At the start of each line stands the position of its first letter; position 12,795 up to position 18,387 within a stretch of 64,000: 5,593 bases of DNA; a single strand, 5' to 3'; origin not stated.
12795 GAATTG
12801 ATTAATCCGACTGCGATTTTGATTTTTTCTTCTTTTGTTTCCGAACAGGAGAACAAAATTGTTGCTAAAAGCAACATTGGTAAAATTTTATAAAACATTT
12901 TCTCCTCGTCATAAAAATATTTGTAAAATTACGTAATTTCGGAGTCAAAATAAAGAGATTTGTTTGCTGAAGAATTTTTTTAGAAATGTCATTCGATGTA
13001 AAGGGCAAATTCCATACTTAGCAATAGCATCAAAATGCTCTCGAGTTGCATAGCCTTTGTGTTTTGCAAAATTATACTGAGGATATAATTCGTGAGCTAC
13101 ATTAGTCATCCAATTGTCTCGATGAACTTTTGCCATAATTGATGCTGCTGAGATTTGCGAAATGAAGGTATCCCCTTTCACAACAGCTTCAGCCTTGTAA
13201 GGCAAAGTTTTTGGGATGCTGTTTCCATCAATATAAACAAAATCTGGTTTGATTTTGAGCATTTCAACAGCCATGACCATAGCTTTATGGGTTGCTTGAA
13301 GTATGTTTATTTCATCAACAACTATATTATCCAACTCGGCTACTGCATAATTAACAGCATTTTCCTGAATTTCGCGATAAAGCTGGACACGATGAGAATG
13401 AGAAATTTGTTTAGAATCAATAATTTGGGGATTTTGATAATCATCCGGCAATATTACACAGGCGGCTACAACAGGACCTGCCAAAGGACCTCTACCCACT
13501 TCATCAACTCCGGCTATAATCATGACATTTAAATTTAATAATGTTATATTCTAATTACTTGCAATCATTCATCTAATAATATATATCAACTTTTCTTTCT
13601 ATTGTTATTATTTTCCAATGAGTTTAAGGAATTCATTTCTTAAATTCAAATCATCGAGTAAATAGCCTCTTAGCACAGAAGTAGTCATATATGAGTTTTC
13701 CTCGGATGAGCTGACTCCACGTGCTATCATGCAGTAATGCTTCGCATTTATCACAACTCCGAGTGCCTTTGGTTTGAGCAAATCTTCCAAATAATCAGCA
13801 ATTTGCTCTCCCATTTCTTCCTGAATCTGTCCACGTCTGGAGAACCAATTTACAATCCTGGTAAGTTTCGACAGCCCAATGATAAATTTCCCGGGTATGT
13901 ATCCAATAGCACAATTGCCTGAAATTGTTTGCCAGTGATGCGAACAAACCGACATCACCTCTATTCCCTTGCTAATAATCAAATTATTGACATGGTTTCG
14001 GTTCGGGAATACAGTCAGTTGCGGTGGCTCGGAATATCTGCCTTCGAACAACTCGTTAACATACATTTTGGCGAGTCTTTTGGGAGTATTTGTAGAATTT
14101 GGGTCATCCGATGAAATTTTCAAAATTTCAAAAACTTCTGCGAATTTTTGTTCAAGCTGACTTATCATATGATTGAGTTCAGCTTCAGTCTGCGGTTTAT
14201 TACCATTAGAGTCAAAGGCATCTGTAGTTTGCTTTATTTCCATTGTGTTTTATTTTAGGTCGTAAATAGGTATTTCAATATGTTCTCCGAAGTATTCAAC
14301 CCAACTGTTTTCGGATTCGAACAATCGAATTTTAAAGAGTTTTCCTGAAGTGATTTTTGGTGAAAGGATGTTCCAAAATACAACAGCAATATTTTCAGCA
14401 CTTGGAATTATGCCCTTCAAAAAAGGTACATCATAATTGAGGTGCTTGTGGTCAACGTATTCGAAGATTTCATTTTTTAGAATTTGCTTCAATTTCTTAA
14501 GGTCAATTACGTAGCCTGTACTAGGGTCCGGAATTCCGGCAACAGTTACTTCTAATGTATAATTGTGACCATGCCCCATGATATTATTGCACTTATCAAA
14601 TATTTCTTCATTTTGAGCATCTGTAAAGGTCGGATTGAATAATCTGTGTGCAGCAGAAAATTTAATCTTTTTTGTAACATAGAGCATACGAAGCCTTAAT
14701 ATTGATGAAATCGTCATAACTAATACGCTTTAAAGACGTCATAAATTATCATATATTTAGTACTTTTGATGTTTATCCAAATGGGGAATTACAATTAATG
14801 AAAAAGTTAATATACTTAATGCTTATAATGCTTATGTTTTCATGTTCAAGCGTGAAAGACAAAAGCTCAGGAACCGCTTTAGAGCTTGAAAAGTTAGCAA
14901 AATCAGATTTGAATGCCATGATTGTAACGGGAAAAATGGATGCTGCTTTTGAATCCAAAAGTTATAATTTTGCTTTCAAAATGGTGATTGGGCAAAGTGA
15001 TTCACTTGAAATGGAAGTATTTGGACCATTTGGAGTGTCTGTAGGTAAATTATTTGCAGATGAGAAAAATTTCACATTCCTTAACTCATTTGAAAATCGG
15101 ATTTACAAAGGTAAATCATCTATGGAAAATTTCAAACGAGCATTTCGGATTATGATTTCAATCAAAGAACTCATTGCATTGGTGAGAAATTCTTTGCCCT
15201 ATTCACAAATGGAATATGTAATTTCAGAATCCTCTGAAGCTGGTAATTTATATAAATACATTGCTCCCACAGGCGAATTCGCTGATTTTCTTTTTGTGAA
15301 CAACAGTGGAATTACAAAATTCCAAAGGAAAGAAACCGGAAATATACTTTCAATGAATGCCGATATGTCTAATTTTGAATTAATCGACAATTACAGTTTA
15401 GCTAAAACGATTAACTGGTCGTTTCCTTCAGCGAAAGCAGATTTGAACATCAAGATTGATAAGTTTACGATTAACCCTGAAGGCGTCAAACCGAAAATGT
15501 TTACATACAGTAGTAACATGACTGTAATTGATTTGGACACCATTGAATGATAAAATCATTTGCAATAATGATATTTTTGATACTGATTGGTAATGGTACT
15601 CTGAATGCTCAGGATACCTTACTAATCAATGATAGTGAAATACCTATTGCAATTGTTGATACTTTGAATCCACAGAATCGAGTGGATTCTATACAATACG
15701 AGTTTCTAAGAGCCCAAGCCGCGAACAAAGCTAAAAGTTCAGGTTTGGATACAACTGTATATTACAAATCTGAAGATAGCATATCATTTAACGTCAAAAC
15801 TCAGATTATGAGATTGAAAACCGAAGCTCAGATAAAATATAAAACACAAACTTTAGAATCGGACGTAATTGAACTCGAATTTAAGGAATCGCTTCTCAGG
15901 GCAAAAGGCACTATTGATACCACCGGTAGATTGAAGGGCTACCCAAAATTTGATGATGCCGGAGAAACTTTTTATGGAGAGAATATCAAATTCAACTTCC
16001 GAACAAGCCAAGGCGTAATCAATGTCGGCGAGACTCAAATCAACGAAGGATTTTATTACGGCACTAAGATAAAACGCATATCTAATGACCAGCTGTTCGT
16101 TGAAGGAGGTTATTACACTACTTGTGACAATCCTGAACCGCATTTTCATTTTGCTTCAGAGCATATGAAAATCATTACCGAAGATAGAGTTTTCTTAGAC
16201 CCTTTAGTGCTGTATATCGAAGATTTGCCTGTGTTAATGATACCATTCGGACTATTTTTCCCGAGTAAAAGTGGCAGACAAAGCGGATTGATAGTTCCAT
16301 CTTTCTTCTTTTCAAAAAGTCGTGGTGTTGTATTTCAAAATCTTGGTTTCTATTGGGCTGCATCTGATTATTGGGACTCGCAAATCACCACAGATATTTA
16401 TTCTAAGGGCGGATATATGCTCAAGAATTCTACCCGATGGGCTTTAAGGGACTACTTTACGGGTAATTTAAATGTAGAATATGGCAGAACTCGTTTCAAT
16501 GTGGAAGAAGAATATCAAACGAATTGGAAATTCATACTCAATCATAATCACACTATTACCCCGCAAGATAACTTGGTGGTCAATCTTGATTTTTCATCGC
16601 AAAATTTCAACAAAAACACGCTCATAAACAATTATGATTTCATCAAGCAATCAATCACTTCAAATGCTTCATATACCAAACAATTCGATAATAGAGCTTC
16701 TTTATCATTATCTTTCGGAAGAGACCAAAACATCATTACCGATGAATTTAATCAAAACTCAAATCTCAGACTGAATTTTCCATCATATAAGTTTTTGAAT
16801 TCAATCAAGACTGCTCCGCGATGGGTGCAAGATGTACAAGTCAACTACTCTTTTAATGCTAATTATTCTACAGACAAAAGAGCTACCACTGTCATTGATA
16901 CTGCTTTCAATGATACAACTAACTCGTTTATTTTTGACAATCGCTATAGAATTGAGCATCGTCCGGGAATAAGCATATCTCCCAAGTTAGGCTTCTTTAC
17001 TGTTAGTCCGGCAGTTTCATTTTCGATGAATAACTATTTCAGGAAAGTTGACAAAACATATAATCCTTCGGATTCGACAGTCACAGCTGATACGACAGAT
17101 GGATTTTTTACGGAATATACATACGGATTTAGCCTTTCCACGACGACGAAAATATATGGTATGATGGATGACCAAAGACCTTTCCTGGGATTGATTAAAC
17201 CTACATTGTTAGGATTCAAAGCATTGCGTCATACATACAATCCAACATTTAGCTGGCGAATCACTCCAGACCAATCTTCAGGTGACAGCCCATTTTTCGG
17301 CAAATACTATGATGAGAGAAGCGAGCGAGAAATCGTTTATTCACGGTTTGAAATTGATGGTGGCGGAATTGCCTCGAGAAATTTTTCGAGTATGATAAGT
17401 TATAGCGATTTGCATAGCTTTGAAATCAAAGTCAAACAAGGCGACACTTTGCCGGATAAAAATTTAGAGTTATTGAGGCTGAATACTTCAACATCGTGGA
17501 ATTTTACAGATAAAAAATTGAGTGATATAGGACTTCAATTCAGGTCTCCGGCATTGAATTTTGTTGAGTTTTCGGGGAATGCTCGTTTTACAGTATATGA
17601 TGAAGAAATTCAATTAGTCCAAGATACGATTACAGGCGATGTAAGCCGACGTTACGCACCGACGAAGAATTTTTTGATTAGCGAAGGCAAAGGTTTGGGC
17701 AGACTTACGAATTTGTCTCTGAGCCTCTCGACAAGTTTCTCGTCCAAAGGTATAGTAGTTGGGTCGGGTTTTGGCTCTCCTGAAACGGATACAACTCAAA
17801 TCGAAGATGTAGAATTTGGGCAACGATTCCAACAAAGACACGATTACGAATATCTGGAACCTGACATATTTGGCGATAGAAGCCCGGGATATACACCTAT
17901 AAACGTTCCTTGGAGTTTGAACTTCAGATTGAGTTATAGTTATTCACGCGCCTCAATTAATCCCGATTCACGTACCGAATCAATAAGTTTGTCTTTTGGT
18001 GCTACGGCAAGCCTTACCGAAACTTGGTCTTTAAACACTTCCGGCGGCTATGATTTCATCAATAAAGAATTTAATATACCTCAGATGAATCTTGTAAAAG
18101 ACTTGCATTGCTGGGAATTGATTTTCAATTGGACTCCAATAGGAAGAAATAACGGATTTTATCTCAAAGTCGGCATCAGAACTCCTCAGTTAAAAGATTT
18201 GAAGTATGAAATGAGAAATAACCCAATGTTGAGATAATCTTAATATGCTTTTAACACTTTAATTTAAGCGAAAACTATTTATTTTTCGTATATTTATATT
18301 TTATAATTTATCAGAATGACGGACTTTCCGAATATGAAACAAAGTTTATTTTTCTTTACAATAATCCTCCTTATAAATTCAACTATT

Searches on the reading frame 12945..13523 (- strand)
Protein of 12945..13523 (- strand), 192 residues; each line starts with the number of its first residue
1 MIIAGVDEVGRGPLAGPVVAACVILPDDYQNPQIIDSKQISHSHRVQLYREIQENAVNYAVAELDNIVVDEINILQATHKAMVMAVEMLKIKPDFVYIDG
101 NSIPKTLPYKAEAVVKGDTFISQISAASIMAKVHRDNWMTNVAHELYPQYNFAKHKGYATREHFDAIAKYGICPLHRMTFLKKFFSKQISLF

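Call 42: search_protein_families(library=pfam, proteins=[window:12945-13523:-], max_evalue=0.00001)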
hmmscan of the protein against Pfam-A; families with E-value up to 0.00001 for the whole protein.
window:12945-13523:- (192 aa): 1 family
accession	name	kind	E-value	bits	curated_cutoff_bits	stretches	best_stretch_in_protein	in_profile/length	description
PF01351.25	RNase_HII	-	6e-40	137.7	25.8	1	4-181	1-197/199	Ribonuclease HII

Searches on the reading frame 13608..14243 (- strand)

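Call 42: search_protein_families(library=pfam, proteins=[window:13608-14243:-], max_evalue=0.00001)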
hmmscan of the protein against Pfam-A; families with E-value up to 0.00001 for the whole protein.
window:13608-14243:- (211 aa): 1 family
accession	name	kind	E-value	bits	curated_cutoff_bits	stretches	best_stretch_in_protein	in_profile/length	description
PF01227.27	GTP_cyclohydroI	-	4.5e-49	166.7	27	1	32-209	3-178/179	GTP cyclohydrolase I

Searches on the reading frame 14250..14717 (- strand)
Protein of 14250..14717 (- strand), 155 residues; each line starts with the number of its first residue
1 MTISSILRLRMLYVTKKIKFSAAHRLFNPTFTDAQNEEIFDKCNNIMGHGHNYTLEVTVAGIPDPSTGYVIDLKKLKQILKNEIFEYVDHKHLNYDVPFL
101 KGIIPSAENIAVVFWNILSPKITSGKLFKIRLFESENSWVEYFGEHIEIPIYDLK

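Call 42: search_protein_families(library=pfam, proteins=[window:14250-14717:-], max_evalue=0.00001)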
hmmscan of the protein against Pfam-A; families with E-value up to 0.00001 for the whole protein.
window:14250-14717:- (155 aa): 1 family
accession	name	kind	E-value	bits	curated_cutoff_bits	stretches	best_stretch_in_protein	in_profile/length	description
PF01242.24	PTPS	-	1.7e-35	122.1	22.4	1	14-144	2-120/121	6-pyruvoyl tetrahydropterin synthase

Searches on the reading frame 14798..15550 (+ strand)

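Call 43: search_protein_families(library=pfam, proteins=[window:14798-15550:+], max_evalue=0.00001)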
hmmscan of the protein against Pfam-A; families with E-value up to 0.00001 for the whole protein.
window:14798-15550:+ (250 aa): 1 family
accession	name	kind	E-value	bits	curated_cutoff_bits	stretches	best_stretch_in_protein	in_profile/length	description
PF14125.13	DUF4292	-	2e-06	28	23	1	43-225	7-192/209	Domain of unknown function (DUF4292)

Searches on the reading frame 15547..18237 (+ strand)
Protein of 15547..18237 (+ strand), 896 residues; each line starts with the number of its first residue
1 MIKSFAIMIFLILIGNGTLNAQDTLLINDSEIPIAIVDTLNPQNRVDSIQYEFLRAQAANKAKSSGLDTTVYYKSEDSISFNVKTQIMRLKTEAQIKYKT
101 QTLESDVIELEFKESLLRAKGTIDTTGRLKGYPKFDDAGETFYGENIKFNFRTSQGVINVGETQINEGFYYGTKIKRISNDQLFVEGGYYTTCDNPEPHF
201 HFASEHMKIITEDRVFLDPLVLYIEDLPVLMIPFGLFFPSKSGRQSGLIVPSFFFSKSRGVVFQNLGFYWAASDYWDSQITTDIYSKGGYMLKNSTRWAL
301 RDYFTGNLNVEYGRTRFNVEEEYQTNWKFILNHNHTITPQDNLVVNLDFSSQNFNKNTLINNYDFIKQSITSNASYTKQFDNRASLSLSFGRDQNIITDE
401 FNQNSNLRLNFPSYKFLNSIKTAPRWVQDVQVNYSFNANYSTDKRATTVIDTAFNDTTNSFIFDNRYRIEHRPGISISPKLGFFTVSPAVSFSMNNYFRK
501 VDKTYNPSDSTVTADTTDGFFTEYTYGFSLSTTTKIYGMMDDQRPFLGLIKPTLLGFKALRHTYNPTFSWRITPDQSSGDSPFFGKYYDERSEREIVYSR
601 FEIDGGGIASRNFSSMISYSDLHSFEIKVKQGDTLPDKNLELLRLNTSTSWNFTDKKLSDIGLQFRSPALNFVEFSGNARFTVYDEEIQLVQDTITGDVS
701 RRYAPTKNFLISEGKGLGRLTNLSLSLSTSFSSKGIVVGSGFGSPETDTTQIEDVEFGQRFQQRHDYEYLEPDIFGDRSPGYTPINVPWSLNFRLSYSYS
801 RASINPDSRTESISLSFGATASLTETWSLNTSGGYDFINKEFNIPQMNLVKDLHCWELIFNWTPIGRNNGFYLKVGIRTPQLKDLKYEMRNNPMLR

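Call 43: search_protein_families(library=pfam, proteins=[window:15547-18237:+], max_evalue=0.00001)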
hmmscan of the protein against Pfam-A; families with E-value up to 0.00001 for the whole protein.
window:15547-18237:+ (896 aa): 1 family
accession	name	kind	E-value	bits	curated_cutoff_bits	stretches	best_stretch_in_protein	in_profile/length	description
PF19838.5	LptD_2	-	2.6e-79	267.5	22.5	1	216-684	2-464/464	LptD protein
